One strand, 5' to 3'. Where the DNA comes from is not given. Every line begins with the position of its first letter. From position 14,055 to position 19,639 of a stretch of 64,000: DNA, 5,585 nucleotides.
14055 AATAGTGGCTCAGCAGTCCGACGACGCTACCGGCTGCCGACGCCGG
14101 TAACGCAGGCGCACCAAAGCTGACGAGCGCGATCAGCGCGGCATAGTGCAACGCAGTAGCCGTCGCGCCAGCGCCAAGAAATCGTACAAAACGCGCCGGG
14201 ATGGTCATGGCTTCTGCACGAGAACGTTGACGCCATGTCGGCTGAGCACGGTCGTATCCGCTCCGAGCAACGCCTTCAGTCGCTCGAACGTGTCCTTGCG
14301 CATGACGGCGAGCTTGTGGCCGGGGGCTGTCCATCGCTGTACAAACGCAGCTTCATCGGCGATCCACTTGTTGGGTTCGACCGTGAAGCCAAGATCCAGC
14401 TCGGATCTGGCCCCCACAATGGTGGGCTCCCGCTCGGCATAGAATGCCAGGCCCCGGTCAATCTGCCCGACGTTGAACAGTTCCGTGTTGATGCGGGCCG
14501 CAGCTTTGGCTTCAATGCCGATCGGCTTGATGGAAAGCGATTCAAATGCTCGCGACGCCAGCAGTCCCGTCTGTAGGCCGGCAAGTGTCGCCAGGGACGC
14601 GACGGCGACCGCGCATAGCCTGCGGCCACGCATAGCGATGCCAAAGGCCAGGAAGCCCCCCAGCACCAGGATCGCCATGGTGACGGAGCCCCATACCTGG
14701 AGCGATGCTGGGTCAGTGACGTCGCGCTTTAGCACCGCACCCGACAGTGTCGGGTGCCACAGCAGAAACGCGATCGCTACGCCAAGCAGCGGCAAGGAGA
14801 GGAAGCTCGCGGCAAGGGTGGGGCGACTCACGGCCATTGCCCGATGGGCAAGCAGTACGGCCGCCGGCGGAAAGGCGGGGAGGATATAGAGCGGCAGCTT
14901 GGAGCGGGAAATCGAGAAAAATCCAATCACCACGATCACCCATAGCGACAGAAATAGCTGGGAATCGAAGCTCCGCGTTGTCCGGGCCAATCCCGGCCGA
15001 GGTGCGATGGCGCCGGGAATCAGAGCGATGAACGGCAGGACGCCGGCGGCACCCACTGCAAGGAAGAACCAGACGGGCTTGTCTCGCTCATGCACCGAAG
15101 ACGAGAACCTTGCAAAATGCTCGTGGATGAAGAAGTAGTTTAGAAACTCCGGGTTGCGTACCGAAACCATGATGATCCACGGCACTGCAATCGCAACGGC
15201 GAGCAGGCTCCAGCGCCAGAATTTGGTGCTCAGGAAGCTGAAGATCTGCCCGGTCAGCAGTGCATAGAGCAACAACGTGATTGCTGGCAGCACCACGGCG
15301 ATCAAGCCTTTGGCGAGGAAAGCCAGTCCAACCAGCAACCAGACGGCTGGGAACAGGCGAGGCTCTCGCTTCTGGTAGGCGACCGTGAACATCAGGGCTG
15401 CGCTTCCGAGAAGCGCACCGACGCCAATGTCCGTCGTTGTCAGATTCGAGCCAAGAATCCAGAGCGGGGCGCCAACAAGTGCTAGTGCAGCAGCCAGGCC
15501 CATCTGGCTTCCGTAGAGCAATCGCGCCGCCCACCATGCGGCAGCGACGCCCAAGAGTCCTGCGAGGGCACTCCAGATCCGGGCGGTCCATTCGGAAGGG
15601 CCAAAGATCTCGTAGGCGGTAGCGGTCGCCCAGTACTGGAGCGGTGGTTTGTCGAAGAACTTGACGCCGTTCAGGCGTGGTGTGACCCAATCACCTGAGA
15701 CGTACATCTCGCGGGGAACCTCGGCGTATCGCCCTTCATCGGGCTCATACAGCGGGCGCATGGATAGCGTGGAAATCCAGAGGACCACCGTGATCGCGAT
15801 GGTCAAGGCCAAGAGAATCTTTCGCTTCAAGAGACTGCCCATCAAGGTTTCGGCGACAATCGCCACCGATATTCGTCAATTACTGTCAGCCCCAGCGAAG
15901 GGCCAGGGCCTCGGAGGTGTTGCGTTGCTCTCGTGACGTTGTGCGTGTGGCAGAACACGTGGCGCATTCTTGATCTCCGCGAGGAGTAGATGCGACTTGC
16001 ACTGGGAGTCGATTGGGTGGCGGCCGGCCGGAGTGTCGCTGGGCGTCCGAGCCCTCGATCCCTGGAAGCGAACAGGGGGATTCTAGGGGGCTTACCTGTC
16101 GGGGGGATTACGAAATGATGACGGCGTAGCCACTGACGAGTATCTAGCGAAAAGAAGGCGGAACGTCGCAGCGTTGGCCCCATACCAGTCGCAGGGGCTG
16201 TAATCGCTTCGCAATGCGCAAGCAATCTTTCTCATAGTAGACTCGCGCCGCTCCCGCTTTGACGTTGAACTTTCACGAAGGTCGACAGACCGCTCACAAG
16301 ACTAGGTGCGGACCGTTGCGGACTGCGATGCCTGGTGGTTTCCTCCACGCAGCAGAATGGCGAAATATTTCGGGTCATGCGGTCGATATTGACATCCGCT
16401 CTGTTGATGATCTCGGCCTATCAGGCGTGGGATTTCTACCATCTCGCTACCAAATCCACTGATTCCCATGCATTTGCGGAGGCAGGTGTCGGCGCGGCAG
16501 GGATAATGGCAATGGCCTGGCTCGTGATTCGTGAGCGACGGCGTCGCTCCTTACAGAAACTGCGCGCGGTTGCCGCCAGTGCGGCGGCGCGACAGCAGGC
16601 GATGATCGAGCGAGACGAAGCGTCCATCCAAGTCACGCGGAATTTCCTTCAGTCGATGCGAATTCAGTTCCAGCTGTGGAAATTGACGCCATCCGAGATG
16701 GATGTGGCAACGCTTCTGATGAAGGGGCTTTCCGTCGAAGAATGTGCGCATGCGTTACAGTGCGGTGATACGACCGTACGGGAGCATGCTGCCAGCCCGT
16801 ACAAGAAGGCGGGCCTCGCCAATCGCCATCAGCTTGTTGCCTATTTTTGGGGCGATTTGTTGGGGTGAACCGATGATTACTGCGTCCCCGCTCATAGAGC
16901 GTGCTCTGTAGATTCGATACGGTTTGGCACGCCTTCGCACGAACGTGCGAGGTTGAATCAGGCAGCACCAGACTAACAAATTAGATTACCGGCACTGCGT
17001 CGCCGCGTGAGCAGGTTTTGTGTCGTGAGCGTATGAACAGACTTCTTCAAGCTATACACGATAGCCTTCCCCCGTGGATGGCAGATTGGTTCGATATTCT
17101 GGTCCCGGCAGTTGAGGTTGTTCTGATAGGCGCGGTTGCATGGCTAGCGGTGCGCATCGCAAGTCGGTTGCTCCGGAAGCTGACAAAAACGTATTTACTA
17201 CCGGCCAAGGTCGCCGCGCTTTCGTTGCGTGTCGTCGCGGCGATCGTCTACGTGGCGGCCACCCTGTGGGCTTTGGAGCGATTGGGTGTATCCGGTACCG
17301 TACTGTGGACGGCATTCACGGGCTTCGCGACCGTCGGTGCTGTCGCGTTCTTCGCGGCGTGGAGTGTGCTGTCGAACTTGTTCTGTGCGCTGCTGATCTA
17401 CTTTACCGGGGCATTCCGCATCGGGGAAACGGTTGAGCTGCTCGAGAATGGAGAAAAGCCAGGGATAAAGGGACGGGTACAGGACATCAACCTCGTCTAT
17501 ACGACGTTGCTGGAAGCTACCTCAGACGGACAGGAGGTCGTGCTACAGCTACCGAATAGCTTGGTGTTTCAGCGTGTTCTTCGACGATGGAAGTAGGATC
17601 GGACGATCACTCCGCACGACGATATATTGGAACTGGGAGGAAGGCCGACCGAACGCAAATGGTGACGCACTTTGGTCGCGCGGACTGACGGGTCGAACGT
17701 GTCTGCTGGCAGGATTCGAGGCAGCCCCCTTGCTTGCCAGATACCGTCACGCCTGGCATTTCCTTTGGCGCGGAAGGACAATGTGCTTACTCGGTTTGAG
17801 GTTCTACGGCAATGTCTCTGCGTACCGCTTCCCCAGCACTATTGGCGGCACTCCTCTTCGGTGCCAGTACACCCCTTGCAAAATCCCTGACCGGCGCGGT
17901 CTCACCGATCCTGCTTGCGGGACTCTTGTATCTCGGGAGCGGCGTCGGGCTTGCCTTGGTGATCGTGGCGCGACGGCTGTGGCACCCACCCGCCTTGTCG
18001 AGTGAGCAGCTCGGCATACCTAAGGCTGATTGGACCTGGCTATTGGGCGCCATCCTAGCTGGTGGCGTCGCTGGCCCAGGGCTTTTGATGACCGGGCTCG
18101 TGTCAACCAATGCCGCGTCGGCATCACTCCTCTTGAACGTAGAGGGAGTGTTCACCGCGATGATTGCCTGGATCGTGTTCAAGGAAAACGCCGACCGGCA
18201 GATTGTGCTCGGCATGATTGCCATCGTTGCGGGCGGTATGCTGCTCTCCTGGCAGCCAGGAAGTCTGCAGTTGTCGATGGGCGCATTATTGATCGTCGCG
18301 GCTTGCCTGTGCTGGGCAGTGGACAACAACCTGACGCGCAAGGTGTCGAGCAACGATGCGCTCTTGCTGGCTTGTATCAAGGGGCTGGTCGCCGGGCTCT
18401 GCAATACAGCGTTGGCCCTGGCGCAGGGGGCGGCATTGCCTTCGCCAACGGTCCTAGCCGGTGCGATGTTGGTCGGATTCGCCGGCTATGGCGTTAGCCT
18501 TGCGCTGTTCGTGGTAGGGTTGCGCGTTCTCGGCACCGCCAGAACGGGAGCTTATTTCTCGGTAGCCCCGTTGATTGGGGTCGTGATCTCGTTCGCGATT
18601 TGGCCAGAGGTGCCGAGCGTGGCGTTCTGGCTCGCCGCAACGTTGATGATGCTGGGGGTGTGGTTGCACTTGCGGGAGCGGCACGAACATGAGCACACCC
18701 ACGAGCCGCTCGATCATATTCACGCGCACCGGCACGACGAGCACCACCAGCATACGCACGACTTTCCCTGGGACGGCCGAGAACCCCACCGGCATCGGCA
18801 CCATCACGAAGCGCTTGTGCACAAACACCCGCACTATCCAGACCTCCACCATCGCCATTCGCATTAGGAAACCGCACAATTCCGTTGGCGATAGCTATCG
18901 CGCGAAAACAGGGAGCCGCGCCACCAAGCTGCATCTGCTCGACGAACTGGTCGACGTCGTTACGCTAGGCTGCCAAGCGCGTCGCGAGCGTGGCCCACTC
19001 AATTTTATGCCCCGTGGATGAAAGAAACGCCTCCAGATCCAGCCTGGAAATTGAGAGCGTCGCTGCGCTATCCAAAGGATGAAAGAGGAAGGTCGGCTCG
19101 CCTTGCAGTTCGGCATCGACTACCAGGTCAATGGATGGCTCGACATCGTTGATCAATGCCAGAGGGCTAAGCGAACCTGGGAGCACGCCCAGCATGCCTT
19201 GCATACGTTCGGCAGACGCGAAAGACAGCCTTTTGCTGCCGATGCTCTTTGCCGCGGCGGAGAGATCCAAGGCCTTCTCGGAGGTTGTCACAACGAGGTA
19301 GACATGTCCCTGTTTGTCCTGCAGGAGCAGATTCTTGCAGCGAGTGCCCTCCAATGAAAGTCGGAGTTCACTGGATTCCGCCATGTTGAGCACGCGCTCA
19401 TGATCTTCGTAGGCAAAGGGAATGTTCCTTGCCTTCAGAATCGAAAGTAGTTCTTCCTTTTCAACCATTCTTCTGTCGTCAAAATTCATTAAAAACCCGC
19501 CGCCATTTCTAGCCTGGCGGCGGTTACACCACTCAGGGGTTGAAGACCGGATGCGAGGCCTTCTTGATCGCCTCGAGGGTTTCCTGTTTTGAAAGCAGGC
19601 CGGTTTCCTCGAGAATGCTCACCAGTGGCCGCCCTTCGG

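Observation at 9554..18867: Metal-homeostasis neighbourhood with unusual His-rich accessory proteins: SPC-type P1B ATPase, convergent His/Gly-rich double-zinc-ribbon mini-protein, and a DMT transporter with a 70-aa poly-His tail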

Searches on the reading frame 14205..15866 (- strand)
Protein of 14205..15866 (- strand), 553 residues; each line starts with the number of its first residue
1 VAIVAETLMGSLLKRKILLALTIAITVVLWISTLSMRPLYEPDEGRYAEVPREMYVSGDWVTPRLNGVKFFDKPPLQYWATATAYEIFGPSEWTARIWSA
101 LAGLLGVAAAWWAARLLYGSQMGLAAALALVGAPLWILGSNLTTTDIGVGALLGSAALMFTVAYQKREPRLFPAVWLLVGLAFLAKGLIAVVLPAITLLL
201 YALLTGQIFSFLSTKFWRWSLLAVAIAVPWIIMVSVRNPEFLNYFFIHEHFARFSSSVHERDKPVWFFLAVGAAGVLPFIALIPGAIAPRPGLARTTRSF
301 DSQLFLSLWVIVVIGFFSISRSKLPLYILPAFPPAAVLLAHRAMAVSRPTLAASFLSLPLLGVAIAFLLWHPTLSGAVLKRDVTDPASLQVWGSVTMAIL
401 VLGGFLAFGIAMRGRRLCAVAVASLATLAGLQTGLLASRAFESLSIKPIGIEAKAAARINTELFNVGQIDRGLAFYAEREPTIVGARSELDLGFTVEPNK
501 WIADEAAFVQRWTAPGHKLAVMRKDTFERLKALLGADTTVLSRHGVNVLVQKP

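Call 3: search_protein_families(library=pfam, proteins=[window:14205-15866:-], max_evalue=0.01)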
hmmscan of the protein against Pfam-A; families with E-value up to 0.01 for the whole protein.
window:14205-15866:- (553 aa): 2 families
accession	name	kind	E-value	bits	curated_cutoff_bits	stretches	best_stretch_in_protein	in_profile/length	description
PF13231.12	PMT_2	-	5.5e-21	75.9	26.1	1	72-232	1-159/160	Dolichyl-phosphate-mannose-protein mannosyltransferase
PF18583.6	Arnt_C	-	6.4e-19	68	26.5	1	454-552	6-103/103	Aminoarabinose transferase C-terminal domain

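Call 4: search_protein_families(library=ncbifam, proteins=[window:14205-15866:-], max_evalue=0.01)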
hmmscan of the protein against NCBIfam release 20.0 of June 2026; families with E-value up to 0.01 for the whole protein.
window:14205-15866:- (553 aa): 2 families
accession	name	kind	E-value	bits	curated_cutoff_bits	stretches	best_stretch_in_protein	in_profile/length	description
NF009784.2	PRK13279.1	equivalog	2.1e-62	211.4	567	1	18-424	6-413/539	lipid IV(A) 4-amino-4-deoxy-L-arabinosyltransferase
TIGR03663.1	TIGR03663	subfamily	0.0027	16.8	126.25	1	19-187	4-164/435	flippase activity-associated protein Agl23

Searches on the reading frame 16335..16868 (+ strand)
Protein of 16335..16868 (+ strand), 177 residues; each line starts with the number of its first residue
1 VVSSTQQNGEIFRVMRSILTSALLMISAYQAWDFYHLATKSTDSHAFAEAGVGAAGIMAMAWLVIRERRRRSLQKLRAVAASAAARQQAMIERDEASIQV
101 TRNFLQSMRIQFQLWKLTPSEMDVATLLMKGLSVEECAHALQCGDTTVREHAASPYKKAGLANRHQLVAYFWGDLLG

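Call 3: search_protein_families(library=pfam, proteins=[window:16335-16868:+], max_evalue=0.01)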
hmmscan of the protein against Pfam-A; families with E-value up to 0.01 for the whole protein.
window:16335-16868:+ (177 aa): 2 families
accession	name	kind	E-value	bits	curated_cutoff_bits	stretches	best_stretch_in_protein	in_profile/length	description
PF00196.25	GerE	-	7e-09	35.6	23.5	1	117-170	3-56/57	Bacterial regulatory proteins, luxR family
PF07638.17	Sigma70_ECF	-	0.0028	18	21.1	1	55-149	78-169/185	ECF sigma factor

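Call 4: search_protein_families(library=ncbifam, proteins=[window:16335-16868:+], max_evalue=0.01)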
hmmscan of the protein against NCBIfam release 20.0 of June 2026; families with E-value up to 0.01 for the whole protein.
window:16335-16868:+ (177 aa): 13 families
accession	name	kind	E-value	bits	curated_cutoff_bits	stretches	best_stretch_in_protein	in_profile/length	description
NF047608.1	LIC13292_fam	subfamily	1.4e-14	54.5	200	1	35-176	27-162/166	LIC13292 family transcriptional regulator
NF003420.0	PRK04841.1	equivalog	3.1e-06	25.5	537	1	91-168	814-890/903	HTH-type transcriptional regulator MalT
NF041232.1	BagY_FevT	exception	0.00032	19.7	700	1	110-170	290-350/367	LuxR family transcriptional regulator BagY/FevT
NF052366.1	photon_PedR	equivalog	0.00053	20.1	120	1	117-170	3-56/74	photosynthetic electron transport-dependent transcriptional regulator PedR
NF040749.1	tetrathio_RR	equivalog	0.00065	19.5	290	1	88-168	105-185/191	tetrathionate respiration response regulator TtrR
NF047785.1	respo_reg_MadR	equivalog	0.0012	18.3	300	1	102-168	133-200/209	MadR family response regulator transcription factor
NF007505.1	PRK10100.1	equivalog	0.0013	18.4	250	1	112-170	140-198/204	biofilm master transcriptional regulator CsgD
NF008548.0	PRK11475.1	equivalog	0.0013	18.3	176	0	113-160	131-178/207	DNA-binding transcriptional activator BglJ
NF052445.1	RespRegMctR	equivalog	0.0013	18.2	300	1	100-170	129-198/205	two-component system response regulator MctR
NF041830.1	RR_TF_ErdR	exception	0.0038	17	390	1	114-167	148-201/213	response regulator transcription factor ErdR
NF007935.0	PRK10651.1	equivalog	0.0077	15.4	250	0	111-165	150-204/216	two-component system response regulator NarL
TIGR03020.2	EpsA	equivalog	0.0084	15.8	170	0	100-170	187-244/247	XrtB/PEP-CTERM-associated transcriptional regulator EpsA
NF007403.0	PRK09935.1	equivalog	0.009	15.6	271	0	114-170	147-203/210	fimbria biosynthesis transcriptional regulator FimZ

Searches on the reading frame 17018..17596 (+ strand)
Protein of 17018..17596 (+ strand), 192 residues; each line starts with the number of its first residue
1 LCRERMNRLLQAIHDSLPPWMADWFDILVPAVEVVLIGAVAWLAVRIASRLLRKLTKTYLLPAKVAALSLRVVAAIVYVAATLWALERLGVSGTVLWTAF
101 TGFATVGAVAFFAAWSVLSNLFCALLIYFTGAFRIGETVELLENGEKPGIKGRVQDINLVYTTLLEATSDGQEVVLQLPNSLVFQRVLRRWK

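Call 3: search_protein_families(library=pfam, proteins=[window:17018-17596:+], max_evalue=0.01)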
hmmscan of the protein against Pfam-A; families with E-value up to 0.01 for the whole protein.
window:17018-17596:+ (192 aa): 1 family
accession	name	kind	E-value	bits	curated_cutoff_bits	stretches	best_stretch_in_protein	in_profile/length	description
PF00924.24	MS_channel_2nd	-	1.6e-07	31.8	20.2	1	117-185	2-60/68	Mechanosensitive ion channel, beta-domain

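Call 4: search_protein_families(library=ncbifam, proteins=[window:17018-17596:+], max_evalue=0.01)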
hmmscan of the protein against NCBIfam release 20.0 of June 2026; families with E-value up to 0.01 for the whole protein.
window:17018-17596:+ (192 aa): 2 families
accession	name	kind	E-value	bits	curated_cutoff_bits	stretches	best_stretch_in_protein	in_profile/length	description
NF007662.0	PRK10334.1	subfamily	6.2e-06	25.6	321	1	29-176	32-165/286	small-conductance mechanosensitive channel MscS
NF047602.1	MscsSHelicob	equivalog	0.00045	19.7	400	1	31-182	16-149/260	small-conductance mechanosensitive channel MscS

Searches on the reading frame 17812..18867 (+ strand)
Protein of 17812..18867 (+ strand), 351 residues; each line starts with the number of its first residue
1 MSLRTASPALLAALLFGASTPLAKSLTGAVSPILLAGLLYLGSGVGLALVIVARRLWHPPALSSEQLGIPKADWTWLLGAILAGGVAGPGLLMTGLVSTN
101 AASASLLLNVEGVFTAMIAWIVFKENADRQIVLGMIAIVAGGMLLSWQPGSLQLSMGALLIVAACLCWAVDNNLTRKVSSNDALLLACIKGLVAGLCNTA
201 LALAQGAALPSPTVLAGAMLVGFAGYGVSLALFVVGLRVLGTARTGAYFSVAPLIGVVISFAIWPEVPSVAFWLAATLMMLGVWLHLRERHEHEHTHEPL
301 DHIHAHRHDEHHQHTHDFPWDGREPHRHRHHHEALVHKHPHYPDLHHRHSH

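Call 3: search_protein_families(library=pfam, proteins=[window:17812-18867:+], max_evalue=0.01)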
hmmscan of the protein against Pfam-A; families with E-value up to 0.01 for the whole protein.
window:17812-18867:+ (351 aa): 1 family
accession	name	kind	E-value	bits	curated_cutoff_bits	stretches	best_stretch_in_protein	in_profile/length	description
PF00892.27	EamA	-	1.2e-25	90.7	28.2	2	9-146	7-134/135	EamA-like transporter family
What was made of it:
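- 17812..18867 (+): CnrT-type DMT (EamA x2) transporter with a conserved His-rich C-terminal tail (residues 286-351, i.e. 18667-18864; 25 His in 66 aa). Pfam EamA with 2 stretches (call 3).
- Checked: DMT: 17812-18867 (+), 351 aa, with two EamA repeats (call 3).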

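Call 4: search_protein_families(library=ncbifam, proteins=[window:17812-18867:+], max_evalue=0.01)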
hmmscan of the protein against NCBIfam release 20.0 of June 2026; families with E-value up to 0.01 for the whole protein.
window:17812-18867:+ (351 aa): 1 family
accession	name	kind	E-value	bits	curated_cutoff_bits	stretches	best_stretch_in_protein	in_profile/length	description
TIGR00950.1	2A78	equivalog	3.2e-06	26.7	230.2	1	32-283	17-263/264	carboxylate/amino acid/amine transporter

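Call 27: search_dna_similar(query=window:17812-18867:+, collection=plasmids, mode=protein, max_rows=40, max_evalue=1e-10, rows=spread)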
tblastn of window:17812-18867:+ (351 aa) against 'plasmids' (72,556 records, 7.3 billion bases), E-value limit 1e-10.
Records with a match: 195; places in all: 199; records where one place covers at least 80% of the query: 179.
Best place of each record, by identity: >=99% 1; 80-90% 7; 60-80% 152; <60% 35.
By first word of the organism name: Ralstonia 119; Burkholderia 18; Cupriavidus 13; Paraburkholderia 7; Rhizobium 3; Variovorax 3; Caballeronia 2; Legionella 2; Azospirillum 2; Afipia 2; and 21 more.
By predicted mobility (MOB-suite, as given by PLSDB): mobilizable 105; non-mobilizable 64; conjugative 26.
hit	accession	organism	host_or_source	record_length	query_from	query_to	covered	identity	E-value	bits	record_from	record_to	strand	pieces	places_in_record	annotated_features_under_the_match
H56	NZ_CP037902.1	Cupriavidus metallidurans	Soil,gold-copper mine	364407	1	351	100%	100.0%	4e-168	526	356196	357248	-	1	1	DMT family transporter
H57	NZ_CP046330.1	Cupriavidus metallidurans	sedimentation pond in a zinc factory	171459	1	351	100%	80.3%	9e-129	413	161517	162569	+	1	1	cnrT: nickel diffusion facilitator CnrT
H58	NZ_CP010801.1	Ralstonia mannitolilytica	Homo sapiens,bone marrow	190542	1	351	100%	76.5%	2e-114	372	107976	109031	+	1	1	DMT family transporter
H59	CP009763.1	Ralstonia solanacearum OE1-1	Solanum virginianum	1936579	1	351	100%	75.4%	5e-94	313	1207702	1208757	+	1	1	EamA/RhaT family transporter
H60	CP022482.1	Ralstonia solanacearum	peanut,cell culture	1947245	1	351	100%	75.1%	7e-94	313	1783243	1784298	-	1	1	EamA/RhaT family transporter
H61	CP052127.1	Ralstonia solanacearum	tomato,cell culture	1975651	1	351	100%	75.1%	2e-93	311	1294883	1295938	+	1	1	DMT family transporter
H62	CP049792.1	Ralstonia solanacearum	whole organism,isolated from the ...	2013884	1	351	100%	75.1%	2e-93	311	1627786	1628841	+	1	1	DMT family transporter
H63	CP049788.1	Ralstonia solanacearum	whole organism,isolated from the ...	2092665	1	351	100%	75.1%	2e-93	311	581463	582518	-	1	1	DMT family transporter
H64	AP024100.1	Ralstonia solanacearum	-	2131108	1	351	100%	75.1%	2e-93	311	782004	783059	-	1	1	membrane protein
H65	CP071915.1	Ralstonia solanacearum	Pogostemon cablin,Single strain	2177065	1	351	100%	75.1%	2e-93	311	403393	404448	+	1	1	DMT family transporter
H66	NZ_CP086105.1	Ralstonia sp. RS650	sunflower,cell culture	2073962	1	351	100%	75.1%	4e-93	310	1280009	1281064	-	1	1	none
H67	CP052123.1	Ralstonia solanacearum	tomato,cell culture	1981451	1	351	100%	75.1%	5e-93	310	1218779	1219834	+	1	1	DMT family transporter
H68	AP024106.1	Ralstonia solanacearum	-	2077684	1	351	100%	75.1%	5e-93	310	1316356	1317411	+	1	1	membrane protein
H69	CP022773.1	Ralstonia solanacearum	Solanum tuberosum,single cell,Potato ...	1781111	1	351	100%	74.9%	9e-93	310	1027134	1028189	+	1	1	EamA/RhaT family transporter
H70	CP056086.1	Ralstonia solanacearum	cell clture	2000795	1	351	100%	74.9%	9e-93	310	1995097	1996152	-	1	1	DMT family transporter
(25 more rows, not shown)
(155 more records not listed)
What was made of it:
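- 17812..18867 (+): 80% full-length identity to a gene annotated 'cnrT: nickel diffusion facilitator CnrT' (call 27, H57).
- On CnrT-type DMT exporter: 80% full-length identity to a gene annotated cnrT (call 27).
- Tried and rejected: 'Metal-chelate exporter' for the DMT was rejected in favour of a CnrT-type cation exporter (call 27).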

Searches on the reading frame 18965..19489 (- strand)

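Call 3: search_protein_families(library=pfam, proteins=[window:18965-19489:-], max_evalue=0.01)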
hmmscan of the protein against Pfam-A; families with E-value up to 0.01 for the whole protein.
window:18965-19489:- (174 aa): 1 family
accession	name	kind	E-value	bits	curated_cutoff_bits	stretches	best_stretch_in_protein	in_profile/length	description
PF04073.20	tRNA_edit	-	8.8e-22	77.9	25.5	1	32-154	3-122/123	Aminoacyl-tRNA editing domain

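Call 4: search_protein_families(library=ncbifam, proteins=[window:18965-19489:-], max_evalue=0.01)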
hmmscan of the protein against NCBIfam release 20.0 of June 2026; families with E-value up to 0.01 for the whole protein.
window:18965-19489:- (174 aa): 3 families
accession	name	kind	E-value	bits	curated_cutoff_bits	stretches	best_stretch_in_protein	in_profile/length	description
TIGR00011.1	YbaK_EbsC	equivalog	3.5e-08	33.3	153.25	1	17-117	6-109/152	Cys-tRNA(Pro) deacylase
NF007951.0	PRK10670.1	equivalog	0.00045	20.2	243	1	25-114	15-110/159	Cys-tRNA(Pro)/Cys-tRNA(Cys) deacylase YbaK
NF006625.0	PRK09194.1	equivalog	0.004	16.1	558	1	49-130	273-349/559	proline--tRNA ligase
